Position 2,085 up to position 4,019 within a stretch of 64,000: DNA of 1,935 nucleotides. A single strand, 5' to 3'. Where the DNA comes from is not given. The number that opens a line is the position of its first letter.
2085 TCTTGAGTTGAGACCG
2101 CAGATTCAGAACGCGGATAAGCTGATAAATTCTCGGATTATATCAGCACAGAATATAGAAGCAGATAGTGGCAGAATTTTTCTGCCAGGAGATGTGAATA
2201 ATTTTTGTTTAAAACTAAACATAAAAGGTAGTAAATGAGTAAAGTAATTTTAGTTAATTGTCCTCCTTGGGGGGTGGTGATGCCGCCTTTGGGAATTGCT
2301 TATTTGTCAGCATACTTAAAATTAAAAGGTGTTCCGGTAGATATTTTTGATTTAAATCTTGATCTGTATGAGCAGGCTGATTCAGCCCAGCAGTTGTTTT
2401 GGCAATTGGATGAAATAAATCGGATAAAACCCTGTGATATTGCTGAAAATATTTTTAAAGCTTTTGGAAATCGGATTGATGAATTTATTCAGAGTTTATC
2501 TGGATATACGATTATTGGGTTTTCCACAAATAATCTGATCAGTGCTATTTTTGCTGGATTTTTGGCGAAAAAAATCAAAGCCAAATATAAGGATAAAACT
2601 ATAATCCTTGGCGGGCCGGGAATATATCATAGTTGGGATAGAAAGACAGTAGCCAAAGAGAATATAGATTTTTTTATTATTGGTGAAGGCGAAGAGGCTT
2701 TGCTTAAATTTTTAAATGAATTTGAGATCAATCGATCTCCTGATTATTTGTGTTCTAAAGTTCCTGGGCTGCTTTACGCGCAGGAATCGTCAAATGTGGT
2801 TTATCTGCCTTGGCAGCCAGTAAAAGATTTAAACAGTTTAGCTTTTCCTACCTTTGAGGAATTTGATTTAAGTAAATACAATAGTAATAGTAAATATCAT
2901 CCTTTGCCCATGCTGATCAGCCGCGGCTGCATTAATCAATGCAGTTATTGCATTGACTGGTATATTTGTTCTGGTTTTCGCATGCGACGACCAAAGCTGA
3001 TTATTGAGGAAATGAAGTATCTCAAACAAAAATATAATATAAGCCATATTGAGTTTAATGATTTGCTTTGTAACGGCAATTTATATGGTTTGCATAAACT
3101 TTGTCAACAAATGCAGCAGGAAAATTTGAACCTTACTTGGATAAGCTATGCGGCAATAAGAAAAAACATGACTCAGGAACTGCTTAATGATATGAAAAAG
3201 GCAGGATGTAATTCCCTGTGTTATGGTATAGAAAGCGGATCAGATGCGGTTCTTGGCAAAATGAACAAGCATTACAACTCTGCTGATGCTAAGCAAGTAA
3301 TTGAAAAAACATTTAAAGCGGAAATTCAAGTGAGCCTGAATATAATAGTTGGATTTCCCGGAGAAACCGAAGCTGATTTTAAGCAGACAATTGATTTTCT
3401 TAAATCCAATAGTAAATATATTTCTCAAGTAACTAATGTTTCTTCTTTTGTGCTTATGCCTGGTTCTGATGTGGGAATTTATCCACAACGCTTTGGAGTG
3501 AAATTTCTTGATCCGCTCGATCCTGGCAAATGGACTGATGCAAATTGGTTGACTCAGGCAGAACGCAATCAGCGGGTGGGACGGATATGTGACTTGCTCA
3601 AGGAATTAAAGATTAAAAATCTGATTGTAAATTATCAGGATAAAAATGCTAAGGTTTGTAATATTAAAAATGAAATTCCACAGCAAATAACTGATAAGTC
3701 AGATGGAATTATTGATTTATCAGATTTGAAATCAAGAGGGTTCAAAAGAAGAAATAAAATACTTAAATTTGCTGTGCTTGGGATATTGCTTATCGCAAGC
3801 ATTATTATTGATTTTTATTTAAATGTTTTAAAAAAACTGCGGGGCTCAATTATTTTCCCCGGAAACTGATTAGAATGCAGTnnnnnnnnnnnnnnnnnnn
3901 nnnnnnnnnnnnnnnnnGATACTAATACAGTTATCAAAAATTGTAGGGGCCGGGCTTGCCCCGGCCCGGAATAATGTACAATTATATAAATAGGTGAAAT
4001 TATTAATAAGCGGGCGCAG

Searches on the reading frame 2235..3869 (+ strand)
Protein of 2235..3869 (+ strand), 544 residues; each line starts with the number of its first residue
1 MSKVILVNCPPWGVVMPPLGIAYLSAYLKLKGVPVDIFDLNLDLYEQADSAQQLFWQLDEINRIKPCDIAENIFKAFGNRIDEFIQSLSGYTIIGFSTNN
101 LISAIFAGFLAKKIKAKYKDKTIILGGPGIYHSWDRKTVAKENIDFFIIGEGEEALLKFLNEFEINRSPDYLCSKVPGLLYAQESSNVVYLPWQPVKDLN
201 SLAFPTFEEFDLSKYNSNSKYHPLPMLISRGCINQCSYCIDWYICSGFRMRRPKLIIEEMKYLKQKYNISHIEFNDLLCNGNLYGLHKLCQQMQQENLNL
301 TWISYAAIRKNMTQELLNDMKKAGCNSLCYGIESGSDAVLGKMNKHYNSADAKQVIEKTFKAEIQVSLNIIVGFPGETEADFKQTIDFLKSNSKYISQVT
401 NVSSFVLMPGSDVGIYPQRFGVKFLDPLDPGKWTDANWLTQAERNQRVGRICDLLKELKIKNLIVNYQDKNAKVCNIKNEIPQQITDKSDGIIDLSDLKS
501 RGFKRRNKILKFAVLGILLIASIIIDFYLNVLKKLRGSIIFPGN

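Call 108: find_encoding_contigs(protein=window:2235-3869:+, flank=10000, max_places=1)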
Protein window:2235-3869:+ (544 aa): 4 contigs read that carry it; 1 place shown.
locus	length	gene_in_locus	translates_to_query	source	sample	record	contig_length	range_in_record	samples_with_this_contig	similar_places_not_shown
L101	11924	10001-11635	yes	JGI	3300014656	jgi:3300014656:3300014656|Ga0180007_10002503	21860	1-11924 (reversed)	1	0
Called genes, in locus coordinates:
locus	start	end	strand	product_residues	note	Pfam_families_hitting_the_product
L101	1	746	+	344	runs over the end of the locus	PF04055:Radical_SAM, PF13186:SPASM (weak)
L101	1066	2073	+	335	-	PF04055:Radical_SAM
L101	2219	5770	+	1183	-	PF04055:Radical_SAM, PF13186:SPASM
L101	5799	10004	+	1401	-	PF02310:B12-binding, PF04055:Radical_SAM, PF13186:SPASM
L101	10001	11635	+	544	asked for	PF02310:B12-binding (faint), PF04055:Radical_SAM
